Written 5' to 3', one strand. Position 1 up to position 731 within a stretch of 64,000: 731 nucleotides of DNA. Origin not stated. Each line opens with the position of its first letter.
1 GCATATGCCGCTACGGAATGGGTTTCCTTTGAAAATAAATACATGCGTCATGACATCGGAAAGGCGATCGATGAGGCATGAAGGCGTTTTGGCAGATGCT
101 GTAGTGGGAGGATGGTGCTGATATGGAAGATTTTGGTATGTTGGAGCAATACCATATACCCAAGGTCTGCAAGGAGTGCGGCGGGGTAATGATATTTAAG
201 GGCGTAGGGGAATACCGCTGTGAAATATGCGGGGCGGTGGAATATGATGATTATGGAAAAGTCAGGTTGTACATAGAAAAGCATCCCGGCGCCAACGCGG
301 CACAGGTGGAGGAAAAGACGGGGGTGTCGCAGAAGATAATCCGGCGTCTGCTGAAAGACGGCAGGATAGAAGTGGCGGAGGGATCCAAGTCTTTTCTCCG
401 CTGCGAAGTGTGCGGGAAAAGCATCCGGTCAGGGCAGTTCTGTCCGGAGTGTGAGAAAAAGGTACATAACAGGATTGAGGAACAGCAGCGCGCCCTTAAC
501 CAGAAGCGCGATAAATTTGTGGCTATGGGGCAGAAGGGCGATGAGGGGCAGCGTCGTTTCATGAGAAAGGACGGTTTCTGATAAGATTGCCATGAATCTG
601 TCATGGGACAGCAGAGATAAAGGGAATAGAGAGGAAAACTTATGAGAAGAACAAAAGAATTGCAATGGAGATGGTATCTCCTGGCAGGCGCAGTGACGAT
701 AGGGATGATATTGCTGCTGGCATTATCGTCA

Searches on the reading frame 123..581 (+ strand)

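Call 65: search_protein_families(library=pfam, max_evalue=0.001, proteins=[window:123-581:+])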
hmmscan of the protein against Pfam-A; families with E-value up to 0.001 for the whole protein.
window:123-581:+ (152 aa): 4 families
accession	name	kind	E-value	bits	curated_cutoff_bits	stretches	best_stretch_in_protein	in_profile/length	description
PF07191.17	Zn_ribbon_6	-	2.5e-06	27.8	25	0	90-115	15-40/67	Double zinc ribbon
PF00130.28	C1_1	-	1.6e-05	25.1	26.5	0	93-117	13-41/53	Phorbol esters/diacylglycerol binding domain (C1 domain)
PF12773.13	DZR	-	9.6e-05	22.9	27.3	0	91-115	12-35/45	Double zinc ribbon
PF18912.6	DZR_2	-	0.00022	21.4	27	0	93-120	9-36/56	Double zinc ribbon domain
